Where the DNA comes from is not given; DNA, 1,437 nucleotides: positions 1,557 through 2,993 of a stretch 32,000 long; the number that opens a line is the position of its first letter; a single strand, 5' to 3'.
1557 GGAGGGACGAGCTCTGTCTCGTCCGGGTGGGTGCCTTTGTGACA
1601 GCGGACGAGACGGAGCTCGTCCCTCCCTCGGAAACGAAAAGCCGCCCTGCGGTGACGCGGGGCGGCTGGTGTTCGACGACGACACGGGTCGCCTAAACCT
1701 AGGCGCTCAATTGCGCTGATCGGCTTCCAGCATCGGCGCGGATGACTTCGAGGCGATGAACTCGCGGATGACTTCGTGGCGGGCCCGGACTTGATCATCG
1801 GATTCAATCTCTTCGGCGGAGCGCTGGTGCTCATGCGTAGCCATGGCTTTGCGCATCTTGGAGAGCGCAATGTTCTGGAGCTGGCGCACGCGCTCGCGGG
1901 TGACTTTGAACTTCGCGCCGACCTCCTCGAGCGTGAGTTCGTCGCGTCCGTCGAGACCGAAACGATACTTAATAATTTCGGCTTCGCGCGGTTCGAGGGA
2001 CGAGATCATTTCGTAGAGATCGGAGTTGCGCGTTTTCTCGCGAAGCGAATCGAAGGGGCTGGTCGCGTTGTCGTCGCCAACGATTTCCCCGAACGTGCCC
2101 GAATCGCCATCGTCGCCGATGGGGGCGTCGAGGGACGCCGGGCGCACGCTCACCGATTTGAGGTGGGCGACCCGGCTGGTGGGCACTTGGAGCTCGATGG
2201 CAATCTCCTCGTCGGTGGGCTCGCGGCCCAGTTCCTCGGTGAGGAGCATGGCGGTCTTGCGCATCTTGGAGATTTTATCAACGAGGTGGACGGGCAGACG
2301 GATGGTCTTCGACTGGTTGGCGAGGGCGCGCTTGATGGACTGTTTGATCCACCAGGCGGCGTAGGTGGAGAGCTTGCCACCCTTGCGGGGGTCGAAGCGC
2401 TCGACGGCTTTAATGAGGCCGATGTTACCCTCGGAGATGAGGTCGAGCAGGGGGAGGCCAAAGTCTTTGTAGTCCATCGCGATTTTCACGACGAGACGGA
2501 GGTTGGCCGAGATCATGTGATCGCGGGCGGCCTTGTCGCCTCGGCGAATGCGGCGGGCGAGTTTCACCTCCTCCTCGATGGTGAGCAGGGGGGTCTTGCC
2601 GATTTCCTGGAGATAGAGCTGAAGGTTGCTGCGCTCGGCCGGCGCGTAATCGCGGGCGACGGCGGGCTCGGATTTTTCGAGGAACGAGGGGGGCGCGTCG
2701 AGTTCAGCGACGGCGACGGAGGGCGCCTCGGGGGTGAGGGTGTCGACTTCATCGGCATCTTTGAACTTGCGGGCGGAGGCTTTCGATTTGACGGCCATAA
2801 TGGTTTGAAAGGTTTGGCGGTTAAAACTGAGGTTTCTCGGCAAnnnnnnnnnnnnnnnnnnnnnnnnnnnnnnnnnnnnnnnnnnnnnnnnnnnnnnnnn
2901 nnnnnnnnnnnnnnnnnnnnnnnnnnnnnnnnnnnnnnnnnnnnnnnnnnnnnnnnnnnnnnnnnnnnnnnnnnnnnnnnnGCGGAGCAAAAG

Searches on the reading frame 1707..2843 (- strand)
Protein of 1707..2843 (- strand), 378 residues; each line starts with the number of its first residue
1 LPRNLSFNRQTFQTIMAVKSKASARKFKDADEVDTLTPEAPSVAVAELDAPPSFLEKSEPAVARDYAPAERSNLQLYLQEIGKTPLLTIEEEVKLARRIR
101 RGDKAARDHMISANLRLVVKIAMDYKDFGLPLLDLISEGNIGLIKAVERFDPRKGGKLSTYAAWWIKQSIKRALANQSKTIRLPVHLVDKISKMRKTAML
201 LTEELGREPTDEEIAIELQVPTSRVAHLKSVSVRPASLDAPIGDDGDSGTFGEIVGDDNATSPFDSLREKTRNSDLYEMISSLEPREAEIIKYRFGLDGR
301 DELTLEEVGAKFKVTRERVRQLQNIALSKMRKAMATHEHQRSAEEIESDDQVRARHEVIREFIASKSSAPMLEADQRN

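Call 58: search_protein_families(library=pfam, proteins=[window:1707-2843:-])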
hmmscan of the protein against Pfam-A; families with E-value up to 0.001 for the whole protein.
window:1707-2843:- (378 aa): 4 families
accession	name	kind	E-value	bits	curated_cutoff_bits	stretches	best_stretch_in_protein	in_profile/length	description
PF04542.20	Sigma70_r2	-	1.4e-17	63.7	24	1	110-179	1-70/71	Sigma-70 region 2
PF04539.22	Sigma70_r3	-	1.8e-17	63.6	25.3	1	190-266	2-77/78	Sigma-70 region 3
PF04545.22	Sigma70_r4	-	3.8e-16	58.8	24.1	1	280-332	2-50/50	Sigma-70, region 4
PF00140.25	Sigma70_r1_2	-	6.2e-16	58.5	22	1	74-105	3-34/34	Sigma-70 factor, region 1.2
